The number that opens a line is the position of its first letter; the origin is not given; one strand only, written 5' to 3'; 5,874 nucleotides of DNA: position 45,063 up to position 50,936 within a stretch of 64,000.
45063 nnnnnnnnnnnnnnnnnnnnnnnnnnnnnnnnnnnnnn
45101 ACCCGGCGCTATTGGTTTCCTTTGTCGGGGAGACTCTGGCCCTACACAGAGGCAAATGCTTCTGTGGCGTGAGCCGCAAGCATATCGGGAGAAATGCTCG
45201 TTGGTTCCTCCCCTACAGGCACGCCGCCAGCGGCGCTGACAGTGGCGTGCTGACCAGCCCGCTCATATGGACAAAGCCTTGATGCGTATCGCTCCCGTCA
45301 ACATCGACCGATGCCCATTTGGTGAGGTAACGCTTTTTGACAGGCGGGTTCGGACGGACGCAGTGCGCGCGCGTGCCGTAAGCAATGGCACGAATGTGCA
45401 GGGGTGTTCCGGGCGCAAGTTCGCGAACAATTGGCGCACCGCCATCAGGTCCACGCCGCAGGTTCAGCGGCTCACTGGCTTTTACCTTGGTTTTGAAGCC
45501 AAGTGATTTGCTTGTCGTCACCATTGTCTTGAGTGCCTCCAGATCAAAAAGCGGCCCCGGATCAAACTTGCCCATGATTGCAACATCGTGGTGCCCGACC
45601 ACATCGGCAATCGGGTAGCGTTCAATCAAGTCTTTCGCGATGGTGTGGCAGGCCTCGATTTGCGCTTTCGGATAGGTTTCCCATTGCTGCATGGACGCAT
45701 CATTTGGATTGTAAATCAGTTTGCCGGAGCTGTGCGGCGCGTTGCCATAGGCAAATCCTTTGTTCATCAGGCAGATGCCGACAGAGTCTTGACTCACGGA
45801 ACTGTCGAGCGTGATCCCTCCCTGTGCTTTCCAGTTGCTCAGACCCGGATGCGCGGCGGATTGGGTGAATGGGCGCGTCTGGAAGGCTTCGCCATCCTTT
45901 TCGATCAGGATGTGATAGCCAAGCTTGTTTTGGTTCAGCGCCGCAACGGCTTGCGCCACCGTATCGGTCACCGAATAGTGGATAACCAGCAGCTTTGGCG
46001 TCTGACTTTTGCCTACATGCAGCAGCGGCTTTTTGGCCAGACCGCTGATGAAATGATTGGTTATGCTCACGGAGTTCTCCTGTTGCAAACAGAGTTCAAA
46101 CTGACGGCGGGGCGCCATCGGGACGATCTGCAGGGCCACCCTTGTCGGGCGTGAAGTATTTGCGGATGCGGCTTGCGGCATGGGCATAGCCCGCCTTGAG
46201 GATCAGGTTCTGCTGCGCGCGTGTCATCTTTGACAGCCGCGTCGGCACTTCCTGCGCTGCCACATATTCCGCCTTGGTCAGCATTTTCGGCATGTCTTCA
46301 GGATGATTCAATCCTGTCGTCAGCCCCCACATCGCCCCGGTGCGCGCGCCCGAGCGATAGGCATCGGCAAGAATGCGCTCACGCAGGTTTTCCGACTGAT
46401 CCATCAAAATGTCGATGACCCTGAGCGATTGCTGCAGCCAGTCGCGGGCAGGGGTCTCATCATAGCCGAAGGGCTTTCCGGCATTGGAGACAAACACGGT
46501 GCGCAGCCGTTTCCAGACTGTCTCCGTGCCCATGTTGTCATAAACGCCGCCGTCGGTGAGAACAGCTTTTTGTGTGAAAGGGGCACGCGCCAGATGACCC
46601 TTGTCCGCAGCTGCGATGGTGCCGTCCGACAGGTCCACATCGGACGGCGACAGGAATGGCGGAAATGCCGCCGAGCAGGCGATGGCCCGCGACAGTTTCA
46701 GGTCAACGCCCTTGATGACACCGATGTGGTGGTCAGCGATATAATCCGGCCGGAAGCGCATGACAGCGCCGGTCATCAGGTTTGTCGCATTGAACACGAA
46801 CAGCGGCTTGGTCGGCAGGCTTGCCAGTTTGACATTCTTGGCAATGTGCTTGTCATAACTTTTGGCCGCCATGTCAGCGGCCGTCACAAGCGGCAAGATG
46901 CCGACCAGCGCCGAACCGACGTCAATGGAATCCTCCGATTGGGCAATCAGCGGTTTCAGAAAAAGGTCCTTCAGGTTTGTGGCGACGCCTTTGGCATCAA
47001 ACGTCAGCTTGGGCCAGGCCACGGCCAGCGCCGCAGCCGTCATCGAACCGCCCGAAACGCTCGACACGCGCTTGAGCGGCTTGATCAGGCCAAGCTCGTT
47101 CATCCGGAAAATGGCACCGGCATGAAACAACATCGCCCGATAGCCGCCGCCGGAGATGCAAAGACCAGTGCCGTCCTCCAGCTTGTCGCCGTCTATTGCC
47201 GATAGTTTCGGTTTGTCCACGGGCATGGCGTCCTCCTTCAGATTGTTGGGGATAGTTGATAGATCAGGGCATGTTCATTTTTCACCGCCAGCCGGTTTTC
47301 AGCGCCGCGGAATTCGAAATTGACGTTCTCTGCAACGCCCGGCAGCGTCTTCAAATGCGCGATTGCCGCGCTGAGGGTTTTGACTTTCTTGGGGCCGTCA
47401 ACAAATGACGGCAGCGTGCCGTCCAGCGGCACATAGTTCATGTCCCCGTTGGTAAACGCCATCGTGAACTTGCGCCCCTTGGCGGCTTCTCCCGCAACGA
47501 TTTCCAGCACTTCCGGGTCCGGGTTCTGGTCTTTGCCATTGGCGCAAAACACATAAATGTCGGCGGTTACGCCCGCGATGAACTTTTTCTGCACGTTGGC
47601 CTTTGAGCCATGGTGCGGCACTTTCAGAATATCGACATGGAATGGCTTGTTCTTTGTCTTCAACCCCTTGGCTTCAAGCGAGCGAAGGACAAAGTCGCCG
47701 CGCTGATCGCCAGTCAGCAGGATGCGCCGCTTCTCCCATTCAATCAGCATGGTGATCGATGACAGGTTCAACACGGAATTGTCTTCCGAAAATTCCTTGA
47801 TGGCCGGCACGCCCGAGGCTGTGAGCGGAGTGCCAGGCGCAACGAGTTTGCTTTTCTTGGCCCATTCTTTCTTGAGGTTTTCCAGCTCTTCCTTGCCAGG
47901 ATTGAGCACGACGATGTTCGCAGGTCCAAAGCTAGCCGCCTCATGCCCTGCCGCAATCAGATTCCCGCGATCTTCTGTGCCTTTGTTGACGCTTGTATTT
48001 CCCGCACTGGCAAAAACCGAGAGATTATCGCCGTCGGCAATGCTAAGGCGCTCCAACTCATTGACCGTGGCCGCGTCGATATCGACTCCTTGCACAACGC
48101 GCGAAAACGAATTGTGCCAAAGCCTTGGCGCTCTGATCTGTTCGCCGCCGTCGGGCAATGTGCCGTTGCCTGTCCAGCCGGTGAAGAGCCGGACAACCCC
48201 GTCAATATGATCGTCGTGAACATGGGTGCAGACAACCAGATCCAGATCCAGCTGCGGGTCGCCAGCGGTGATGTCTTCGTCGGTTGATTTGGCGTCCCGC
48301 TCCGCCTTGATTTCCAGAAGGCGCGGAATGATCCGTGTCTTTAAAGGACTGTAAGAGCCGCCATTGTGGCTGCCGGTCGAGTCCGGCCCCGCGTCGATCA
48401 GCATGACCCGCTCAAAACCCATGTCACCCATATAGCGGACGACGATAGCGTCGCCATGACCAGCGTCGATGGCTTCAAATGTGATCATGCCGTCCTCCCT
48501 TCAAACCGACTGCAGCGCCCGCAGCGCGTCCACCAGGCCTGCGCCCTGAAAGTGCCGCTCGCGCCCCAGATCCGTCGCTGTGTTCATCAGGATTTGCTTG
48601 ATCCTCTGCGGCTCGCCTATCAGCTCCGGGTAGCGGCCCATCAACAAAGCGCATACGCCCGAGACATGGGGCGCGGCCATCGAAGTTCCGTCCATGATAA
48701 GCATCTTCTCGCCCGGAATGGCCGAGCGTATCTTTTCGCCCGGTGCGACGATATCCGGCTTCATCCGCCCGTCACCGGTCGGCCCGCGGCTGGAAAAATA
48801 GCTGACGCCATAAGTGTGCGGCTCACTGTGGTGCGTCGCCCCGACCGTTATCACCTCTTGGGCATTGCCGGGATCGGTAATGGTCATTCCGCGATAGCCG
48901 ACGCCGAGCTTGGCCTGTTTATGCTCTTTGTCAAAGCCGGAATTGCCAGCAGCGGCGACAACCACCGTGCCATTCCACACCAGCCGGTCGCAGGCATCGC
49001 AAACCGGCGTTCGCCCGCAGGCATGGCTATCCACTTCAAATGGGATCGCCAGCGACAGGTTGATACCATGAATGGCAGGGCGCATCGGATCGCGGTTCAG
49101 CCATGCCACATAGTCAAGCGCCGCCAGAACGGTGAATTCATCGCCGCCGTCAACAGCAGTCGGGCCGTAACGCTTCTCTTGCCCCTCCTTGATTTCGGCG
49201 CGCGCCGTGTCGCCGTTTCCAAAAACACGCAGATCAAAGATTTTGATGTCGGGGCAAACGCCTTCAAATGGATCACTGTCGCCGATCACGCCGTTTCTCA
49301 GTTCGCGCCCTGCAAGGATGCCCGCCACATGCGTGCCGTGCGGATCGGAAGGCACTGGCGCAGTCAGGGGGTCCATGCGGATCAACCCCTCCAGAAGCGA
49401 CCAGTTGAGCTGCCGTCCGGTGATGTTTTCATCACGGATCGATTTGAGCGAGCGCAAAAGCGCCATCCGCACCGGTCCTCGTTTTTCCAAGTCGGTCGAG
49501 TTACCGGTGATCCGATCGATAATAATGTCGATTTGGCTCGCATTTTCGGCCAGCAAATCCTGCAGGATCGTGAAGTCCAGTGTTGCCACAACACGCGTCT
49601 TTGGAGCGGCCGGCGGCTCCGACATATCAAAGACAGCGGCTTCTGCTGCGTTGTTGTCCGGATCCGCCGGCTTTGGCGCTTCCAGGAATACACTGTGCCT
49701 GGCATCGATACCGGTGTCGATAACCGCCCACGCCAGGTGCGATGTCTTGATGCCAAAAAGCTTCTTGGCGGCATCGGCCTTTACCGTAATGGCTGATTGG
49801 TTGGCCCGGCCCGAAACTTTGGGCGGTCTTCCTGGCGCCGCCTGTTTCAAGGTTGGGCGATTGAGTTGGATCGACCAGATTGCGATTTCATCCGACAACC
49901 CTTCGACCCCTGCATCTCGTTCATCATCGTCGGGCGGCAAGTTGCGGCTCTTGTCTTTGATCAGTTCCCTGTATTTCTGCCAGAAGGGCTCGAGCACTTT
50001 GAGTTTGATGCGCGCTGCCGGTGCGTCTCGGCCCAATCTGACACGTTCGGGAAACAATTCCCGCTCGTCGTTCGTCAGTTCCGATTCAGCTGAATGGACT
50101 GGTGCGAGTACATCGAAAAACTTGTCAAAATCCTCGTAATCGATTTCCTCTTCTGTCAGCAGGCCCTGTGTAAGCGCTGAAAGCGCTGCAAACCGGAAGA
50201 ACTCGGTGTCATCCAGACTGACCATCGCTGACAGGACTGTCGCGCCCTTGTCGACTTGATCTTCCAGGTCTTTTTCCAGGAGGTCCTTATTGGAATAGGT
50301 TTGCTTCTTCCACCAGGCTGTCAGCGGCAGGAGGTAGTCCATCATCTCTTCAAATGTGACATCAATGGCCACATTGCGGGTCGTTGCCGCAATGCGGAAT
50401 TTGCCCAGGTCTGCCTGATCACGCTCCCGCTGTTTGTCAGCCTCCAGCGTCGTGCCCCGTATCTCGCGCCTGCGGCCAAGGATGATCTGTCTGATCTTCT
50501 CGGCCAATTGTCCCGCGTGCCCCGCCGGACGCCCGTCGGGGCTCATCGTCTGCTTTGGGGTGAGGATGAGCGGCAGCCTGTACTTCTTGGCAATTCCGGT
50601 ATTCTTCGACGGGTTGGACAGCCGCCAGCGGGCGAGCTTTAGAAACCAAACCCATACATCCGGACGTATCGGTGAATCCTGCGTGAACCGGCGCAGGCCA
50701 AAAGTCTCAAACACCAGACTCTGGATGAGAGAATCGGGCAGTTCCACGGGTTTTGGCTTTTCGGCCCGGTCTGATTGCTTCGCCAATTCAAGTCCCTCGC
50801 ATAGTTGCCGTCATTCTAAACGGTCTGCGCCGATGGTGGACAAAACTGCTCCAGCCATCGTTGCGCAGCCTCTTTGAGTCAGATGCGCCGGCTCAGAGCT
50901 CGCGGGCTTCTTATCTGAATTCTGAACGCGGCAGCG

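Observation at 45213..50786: Tight four-gene operon of signal-less hydrolases (S8 protease, ComEC-type MBL, patatin lipase, amidase_2+SH3b) convergent on the CIS locus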

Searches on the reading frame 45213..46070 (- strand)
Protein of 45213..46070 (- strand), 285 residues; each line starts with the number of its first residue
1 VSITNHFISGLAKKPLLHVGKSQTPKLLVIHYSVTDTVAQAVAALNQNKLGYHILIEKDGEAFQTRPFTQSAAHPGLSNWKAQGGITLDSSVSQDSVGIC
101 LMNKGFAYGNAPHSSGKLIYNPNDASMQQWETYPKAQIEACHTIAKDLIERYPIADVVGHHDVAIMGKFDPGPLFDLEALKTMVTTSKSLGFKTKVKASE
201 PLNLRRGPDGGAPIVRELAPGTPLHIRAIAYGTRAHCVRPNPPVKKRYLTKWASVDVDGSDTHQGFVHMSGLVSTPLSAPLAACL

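Call 3: search_protein_families(library=pfam, proteins=[window:45213-46070:-], max_evalue=0.01)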
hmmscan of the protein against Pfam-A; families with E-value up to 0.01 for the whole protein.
window:45213-46070:- (285 aa): 3 families
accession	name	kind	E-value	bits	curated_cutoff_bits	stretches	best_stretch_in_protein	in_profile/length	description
PF01510.30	Amidase_2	-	3.1e-19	70.1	26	1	23-173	3-131/131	N-acetylmuramoyl-L-alanine amidase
PF06347.19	SH3_4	-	0.0015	18.7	24.1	1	199-227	2-30/56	Bacterial SH3 domain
PF08239.17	SH3_3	-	0.0096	16.5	27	0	202-270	3-51/54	Bacterial SH3 domain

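Call 4: search_protein_families(library=padloc, proteins=[window:45213-46070:-], max_evalue=0.01)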
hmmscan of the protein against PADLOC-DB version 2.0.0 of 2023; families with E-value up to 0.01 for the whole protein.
window:45213-46070:- (285 aa): 0 families

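Call 6: search_protein_families(library=ncbifam, proteins=[window:45213-46070:-], max_evalue=0.01)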
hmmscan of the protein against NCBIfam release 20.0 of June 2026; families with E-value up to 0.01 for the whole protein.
window:45213-46070:- (285 aa): 1 family
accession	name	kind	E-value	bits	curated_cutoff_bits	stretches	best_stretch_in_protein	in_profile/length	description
NF008758.0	PRK11789.1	equivalog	8.1e-15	54.7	143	2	131-187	127-185/190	1,6-anhydro-N-acetylmuramyl-L-alanine amidase AmpD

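Call 69: find_related_loci(query=A4, collection=metagenome_contigs, flank=7000)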
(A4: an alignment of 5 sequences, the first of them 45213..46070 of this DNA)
Query A4 (285 aa) in metagenome_contigs; peptide patterns used: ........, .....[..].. (x = any residue, [..] = any of these).
64 stretches matched a pattern; 3 encode a relative of the query (tblastn E <= 1e-3); 3 distinct loci.
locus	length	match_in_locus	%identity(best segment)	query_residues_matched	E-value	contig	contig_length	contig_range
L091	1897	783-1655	62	1-285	7e-128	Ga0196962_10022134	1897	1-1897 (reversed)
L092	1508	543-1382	58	1-276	2e-113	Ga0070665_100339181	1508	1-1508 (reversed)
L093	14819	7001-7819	64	1-272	6e-115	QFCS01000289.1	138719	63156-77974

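Call 73: search_protein_families(library=pfam, proteins=[L093:7001-8392:+, L093:8413-9270:+, L093:9440-10561:+, L093:10465-11940:+, L093:5167-6504:-, L093:4164-5099:+], max_evalue=0.001)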
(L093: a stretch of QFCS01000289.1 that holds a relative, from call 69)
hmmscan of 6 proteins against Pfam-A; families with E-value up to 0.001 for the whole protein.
L093:7001-8392:+ (463 aa): 2 families
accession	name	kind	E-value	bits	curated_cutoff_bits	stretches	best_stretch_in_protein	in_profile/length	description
PF00959.24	Phage_lysozyme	-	6.8e-25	88.3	22.3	1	307-427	3-125/125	Phage lysozyme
PF01510.30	Amidase_2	-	2.4e-16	60.7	26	1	23-173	3-131/131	N-acetylmuramoyl-L-alanine amidase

L093:8413-9270:+ (285 aa): 0 families

L093:9440-10561:+ (373 aa): 5 families
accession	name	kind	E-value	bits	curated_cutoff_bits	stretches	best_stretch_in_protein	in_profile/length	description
PF13692.12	Glyco_trans_1_4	-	9.2e-22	78.3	27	1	232-326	37-136/142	Glycosyl transferases group 1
PF00534.26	Glycos_transf_1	-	1.6e-20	73.8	26.4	1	197-326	8-150/172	Glycosyl transferases group 1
PF13439.12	Glyco_transf_4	-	6.5e-19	69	28.5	1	39-190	1-169/170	Glycosyltransferase Family 4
PF20706.3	GT4-conflict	-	9.2e-09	35.2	26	1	260-357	274-361/385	Family 4 Glycosyltransferase in conflict systems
PF13579.12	Glyco_trans_4_4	-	6.6e-07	30.2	29.7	1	40-181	1-151/158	Glycosyl transferase 4-like domain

L093:10465-11940:+ (491 aa): 0 families

L093:5167-6504:- (445 aa): 1 family
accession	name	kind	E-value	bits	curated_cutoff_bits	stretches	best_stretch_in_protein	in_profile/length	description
PF02417.20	Chromate_transp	-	4.3e-74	248.5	28.6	2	17-178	4-165/166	Chromate transporter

L093:4164-5099:+ (311 aa): 3 families
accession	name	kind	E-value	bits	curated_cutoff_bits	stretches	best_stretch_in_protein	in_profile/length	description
PF13793.12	Pribosyltran_N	-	1.3e-54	183.4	25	1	1-117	1-117/117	N-terminal domain of ribose phosphate pyrophosphokinase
PF14572.12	Pribosyl_synth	-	8.4e-23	81.7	27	1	199-310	72-183/184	Phosphoribosyl synthetase-associated domain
PF00156.33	Pribosyltran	-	3.4e-21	75.6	26.3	1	158-257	27-134/158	Phosphoribosyl transferase domain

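Call 91: search_protein_families(library=phrogs, proteins=[window:45213-46070:-], max_evalue=0.001)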
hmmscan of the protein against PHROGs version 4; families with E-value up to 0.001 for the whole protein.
window:45213-46070:- (285 aa): 6 families
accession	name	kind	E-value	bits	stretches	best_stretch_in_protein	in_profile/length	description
phrog_1794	-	lysis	9.5e-16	59.1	1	13-174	44-182/336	amidase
phrog_822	-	lysis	1.2e-11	45.8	1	126-165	101-140/215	amidase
phrog_9611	-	lysis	2.9e-11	44.4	1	19-186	17-167/246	endolysin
phrog_1493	-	lysis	6e-10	39.8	1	21-177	30-157/394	endolysin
phrog_3088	-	lysis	2.5e-05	25.1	1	21-104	20-98/248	amidase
phrog_880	-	lysis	0.00034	21.1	1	52-186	225-333/435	endolysin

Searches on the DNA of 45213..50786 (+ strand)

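Call 97: search_dna_similar(query=window:45213-50786:+, collection=plasmids, mode=distant, max_rows=20)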
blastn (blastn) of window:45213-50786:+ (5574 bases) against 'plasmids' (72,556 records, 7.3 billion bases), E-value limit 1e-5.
Records with a match: 22; places in all: 22; records where one place covers at least 80% of the query: 0.
Best place of each record, by identity: 60-80% 22.
By first word of the organism name: Rhizobium 12; Sinorhizobium 3; Methylorubrum 1; Bosea 1; Miltoncostaea 1; Burkholderia 1; Bradyrhizobium 1; Paroceanicella 1; Pararhizobium 1.
By predicted mobility (MOB-suite, as given by PLSDB): conjugative 14; non-mobilizable 8.
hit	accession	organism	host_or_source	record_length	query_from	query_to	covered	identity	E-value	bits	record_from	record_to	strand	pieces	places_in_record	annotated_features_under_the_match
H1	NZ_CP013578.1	Rhizobium phaseoli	Phaseolus vulgaris,Whole ...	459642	1110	1987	16%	64.3%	9e-23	119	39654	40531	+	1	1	patatin-like phospholipase family protein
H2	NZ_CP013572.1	Rhizobium phaseoli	Phaseolus vulgaris,Whole ...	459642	1110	1987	16%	64.3%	9e-23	119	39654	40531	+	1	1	patatin-like phospholipase family protein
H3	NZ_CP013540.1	Rhizobium phaseoli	Phaseolus vulgaris,Whole ...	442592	3271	3935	12%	68.2%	4e-52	216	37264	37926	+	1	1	S8 family serine peptidase | hypothetical protein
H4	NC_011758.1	Methylorubrum extorquens CM4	-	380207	3285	3810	9%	67.2%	9e-29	139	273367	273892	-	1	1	S8 family peptidase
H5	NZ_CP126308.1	Bosea vestrisii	cell culture,root nodule of Vicia ...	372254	317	786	8%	70.4%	2e-50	210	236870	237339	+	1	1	N-acetylmuramoyl-L-alanine amidase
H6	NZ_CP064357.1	Miltoncostaea oceani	pure culture,marine sediment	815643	3326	3810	9%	67.0%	3e-28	136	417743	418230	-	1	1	S8 family peptidase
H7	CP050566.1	Rhizobium leguminosarum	Lathyrus sativus,cell culture,root ...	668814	3285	3670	7%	68.4%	8e-30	141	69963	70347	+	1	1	S8 family serine peptidase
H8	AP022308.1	Burkholderia sp. SFA1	-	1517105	3518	3811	5%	65.7%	1e-8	73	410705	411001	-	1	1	peptidase S8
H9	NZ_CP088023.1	Bradyrhizobium quebecense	Glycine max cv. AC Glengarry,Cell ...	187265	1768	1973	4%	69.4%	1e-13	89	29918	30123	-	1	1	patatin-like phospholipase family protein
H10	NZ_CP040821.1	Paroceanicella profunda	Cell culture,Deep seawater from Mariana ...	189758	1782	1954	3%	70.5%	6e-12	83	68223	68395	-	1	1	patatin-like phospholipase family protein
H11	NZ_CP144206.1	Sinorhizobium chiapasense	mixed culture,rhizosphere soil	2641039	1821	1963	3%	71.3%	3e-9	74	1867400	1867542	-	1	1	none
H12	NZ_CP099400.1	Rhizobium sp. Pop5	Phaseolus vulgaris,Cell culture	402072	3524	3663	3%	71.4%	3e-9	73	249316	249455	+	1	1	S8 family peptidase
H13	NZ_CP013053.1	Sinorhizobium americanum CCGM7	Phaseolus vulgaris,root nodules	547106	1822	1945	2%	76.6%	4e-14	91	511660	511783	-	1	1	patatin-like phospholipase family protein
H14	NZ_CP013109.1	Sinorhizobium americanum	Vachellia farnesiana,cell culture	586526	1822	1945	2%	76.6%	4e-14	91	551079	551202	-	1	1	patatin-like phospholipase family protein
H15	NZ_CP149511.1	Pararhizobium sp. A13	Aeschynomene indica,cell ...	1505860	1822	1945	2%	71.0%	6e-6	63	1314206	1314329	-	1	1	none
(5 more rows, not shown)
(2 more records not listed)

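Call 100: get_annotated_region(hit=H5, flank=12000)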
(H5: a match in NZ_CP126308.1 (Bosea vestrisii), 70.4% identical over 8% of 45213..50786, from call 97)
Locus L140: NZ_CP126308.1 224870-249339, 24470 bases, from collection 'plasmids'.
description: Bosea vestrisii strain A18/4-2 plasmid unnamed, complete sequence
organism: Bosea vestrisii (NCBI taxid 151416)
taxonomy: Bacteria; Pseudomonadota; Alphaproteobacteria; Hyphomicrobiales; Boseaceae; Bosea; Bosea vestrisii
host: -; source: cell culture,root nodule of Vicia costata; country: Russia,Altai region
typing (MOB-suite, as given by PLSDB): conjugative; relaxase MOBP; mating-pair formation MPF_T
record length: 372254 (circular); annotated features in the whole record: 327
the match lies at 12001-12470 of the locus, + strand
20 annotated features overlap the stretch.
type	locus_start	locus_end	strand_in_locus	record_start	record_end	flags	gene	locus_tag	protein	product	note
CDS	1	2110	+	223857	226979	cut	-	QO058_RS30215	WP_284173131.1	DEAD/DEAH box helicase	-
CDS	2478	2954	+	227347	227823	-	-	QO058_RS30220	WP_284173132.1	hypothetical protein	-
CDS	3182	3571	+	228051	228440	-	-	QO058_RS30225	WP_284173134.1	TIR domain-containing protein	-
CDS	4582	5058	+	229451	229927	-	-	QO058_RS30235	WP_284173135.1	toll/interleukin-1 receptor domain-containing protein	GO:0007165 - signal transduction [Evidence IEA]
CDS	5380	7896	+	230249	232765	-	-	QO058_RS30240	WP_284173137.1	caspase family protein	GO:0006508 - proteolysis [Evidence IEA]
CDS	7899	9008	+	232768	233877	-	-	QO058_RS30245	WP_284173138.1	hypothetical protein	-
CDS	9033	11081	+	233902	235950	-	-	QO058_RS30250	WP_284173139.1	caspase family protein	-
CDS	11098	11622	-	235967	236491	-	-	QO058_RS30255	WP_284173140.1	lysozyme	-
CDS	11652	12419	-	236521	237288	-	-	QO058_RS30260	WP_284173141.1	N-acetylmuramoyl-L-alanine amidase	GO:0009253 - peptidoglycan catabolic process [Evidence IEA]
CDS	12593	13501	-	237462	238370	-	-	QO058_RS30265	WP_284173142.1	hypothetical protein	-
CDS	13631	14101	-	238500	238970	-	-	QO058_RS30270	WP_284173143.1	M23 family metallopeptidase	GO:0006508 - proteolysis [Evidence IEA]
CDS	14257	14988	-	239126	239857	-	-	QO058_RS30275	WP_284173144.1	SH3 domain-containing protein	-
CDS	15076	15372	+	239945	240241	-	-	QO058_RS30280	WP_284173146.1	hypothetical protein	-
CDS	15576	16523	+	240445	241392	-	-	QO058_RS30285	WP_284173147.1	toll/interleukin-1 receptor domain-containing protein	GO:0007165 - signal transduction [Evidence IEA]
CDS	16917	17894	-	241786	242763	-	-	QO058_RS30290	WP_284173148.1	DUF3829 domain-containing protein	-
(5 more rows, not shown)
